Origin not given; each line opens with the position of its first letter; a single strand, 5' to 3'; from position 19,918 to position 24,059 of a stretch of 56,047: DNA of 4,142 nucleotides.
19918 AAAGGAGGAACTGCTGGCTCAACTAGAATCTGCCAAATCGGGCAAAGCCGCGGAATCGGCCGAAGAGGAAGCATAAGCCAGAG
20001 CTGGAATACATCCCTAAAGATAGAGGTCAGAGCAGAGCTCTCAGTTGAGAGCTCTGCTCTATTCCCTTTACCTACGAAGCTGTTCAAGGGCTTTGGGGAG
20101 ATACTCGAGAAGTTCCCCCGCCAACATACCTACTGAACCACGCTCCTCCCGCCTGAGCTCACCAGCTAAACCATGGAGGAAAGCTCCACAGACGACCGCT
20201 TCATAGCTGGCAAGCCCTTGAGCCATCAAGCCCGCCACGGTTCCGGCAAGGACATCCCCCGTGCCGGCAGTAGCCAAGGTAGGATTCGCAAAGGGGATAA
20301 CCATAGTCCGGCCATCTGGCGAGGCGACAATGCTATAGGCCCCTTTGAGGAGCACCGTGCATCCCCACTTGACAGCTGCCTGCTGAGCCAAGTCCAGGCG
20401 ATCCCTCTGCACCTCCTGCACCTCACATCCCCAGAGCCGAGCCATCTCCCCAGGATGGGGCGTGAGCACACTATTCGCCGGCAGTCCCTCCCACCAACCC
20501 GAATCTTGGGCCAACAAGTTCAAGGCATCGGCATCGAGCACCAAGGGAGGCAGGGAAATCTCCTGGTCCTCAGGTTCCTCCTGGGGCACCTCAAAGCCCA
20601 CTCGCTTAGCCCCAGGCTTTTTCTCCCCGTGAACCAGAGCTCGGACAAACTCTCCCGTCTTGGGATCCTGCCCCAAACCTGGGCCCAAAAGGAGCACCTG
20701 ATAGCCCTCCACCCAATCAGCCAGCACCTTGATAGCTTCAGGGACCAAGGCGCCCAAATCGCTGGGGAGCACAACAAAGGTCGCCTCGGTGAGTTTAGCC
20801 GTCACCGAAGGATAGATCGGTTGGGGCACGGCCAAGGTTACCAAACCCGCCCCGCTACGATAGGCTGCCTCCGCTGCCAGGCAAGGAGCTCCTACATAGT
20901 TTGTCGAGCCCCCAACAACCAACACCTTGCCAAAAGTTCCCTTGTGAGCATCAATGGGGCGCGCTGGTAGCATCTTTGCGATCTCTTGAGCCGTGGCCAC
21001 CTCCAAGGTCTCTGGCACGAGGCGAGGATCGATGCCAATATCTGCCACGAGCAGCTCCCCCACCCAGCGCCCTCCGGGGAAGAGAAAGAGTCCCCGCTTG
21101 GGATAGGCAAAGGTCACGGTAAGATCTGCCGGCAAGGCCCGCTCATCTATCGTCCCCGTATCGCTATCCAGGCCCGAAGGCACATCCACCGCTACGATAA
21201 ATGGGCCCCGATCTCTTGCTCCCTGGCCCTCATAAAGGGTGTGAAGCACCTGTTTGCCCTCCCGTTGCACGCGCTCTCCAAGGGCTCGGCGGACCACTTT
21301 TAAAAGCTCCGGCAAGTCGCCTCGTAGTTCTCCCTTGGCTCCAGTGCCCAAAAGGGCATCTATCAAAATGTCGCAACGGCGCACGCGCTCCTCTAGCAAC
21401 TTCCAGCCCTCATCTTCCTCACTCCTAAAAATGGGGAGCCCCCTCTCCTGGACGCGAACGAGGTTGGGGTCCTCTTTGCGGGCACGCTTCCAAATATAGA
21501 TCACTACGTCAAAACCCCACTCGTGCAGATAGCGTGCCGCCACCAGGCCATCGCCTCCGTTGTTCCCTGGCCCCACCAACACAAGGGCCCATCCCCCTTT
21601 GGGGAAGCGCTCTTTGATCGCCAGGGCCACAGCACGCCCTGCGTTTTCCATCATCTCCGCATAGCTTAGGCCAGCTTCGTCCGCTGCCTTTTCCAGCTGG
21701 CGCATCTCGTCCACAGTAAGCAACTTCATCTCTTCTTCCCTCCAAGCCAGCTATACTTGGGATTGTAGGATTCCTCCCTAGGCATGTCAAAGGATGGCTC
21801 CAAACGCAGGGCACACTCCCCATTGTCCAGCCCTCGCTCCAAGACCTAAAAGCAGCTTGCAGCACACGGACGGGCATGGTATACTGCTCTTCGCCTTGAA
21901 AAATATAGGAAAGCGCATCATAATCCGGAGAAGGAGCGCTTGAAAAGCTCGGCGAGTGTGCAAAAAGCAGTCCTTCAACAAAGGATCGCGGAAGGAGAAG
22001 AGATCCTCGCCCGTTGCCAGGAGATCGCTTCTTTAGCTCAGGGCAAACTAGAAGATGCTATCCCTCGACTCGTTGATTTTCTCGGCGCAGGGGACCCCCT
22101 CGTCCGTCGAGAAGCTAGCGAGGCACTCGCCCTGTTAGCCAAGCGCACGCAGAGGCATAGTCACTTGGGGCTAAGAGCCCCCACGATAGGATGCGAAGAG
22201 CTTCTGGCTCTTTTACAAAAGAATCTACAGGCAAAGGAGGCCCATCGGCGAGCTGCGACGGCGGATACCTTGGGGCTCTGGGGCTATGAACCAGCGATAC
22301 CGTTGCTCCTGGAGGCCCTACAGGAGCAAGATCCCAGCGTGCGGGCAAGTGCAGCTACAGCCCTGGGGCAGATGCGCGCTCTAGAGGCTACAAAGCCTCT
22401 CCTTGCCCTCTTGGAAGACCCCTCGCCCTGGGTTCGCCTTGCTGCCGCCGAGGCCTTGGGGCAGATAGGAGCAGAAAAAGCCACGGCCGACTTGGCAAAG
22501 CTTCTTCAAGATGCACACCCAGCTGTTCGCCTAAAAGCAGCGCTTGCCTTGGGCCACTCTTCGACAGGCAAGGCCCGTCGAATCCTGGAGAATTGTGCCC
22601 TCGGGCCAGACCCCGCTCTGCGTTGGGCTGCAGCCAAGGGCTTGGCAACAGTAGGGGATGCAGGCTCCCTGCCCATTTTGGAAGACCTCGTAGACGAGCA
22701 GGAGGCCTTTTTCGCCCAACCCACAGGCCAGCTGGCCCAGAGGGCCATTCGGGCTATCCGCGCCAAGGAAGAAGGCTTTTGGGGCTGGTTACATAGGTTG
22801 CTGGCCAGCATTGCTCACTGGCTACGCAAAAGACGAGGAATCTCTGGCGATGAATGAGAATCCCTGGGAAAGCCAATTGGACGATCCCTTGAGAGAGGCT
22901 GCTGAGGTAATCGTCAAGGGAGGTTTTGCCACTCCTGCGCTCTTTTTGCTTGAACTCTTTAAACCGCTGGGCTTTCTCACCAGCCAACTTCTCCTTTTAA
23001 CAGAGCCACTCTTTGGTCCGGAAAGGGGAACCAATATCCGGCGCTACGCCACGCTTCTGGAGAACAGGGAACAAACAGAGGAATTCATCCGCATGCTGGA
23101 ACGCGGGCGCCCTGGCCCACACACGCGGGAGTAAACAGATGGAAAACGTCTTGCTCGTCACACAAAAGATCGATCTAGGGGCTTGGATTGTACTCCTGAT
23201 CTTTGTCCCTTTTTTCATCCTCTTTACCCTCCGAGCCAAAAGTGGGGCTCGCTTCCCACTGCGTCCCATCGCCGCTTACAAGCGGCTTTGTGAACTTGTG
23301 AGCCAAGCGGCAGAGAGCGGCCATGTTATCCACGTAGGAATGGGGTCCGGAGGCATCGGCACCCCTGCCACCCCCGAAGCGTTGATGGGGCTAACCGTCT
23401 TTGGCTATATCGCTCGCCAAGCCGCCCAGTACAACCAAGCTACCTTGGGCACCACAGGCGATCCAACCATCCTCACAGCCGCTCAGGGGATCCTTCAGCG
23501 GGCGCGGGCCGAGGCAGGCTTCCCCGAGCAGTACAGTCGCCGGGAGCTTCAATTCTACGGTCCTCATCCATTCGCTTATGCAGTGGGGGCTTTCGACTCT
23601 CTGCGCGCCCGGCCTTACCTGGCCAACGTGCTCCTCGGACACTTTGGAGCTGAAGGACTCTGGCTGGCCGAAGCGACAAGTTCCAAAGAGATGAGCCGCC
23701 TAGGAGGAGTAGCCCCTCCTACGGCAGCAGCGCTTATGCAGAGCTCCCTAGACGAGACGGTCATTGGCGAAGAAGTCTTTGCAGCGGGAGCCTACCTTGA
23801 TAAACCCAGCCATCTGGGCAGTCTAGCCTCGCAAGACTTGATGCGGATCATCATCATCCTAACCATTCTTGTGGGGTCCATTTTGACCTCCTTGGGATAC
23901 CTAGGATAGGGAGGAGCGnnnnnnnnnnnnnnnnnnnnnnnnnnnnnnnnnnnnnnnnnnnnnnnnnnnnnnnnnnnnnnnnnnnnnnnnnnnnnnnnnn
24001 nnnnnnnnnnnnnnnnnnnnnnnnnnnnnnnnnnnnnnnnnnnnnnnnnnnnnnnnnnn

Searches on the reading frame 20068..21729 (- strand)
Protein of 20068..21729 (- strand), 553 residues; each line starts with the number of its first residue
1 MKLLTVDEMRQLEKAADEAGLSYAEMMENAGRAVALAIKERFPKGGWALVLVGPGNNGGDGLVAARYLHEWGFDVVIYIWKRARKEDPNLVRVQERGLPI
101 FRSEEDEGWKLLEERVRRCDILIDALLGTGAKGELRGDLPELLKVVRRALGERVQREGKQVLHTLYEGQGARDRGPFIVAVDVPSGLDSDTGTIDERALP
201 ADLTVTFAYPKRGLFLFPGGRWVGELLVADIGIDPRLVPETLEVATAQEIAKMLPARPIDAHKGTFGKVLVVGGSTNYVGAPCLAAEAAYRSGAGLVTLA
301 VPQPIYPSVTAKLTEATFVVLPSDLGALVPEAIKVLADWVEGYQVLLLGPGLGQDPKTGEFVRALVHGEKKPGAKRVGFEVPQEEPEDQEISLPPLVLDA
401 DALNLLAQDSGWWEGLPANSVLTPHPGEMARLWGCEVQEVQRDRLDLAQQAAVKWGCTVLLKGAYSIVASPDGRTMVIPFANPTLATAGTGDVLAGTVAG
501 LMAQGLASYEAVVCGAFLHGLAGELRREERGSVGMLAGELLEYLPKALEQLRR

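Call 61: search_protein_families(library=pfam, proteins=[window:20068-21729:-], max_evalue=0.000001)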
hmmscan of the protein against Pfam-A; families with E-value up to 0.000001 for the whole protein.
window:20068-21729:- (553 aa): 2 families
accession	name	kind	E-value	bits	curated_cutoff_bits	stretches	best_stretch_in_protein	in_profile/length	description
PF01256.23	Carb_kinase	-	4.3e-56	190.5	27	1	269-545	1-241/242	NAD(P)H-hydrate dehydratase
PF03853.21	YjeF_N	-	8.8e-39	133.6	24.9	1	25-213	3-169/169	YjeF-related protein N-terminus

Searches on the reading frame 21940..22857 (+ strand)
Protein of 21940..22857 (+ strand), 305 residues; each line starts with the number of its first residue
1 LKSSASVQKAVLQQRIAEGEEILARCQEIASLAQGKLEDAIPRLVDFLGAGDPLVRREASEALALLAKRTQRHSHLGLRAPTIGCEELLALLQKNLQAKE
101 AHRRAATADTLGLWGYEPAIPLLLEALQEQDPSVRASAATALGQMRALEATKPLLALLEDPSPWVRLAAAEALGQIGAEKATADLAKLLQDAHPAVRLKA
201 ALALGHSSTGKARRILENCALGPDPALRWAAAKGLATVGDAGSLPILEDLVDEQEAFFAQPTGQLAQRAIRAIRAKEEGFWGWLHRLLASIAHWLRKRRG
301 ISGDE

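Call 61: search_protein_families(library=pfam, proteins=[window:21940-22857:+], max_evalue=0.000001)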
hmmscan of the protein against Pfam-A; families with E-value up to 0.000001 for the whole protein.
window:21940-22857:+ (305 aa): 5 families
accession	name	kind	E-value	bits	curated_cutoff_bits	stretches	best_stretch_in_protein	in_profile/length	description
PF13646.12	HEAT_2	-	2.6e-35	121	27.7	2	120-192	1-74/88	HEAT repeats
PF02985.28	HEAT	-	1e-23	81.6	23.5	0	153-177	4-28/31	HEAT repeat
PF13513.12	HEAT_EZ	-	1.6e-12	48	27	0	150-176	29-55/55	HEAT-like repeat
PF03130.22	HEAT_PBS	-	5e-12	45.5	20.9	0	165-191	1-27/27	PBS lyase HEAT-like repeat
PF00514.29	Arm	-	1.1e-10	41.6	20.6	0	119-143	13-37/41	Armadillo/beta-catenin-like repeat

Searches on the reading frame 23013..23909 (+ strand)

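Call 62: search_protein_families(library=pfam, proteins=[window:23013-23909:+], max_evalue=0.000001)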
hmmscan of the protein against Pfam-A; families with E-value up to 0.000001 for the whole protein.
window:23013-23909:+ (298 aa): 1 family
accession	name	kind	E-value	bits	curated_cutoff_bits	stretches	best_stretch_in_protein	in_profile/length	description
PF20539.3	DUF6754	-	5.5e-37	127.7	27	1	56-294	12-248/257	Domain of unknown function (DUF6754)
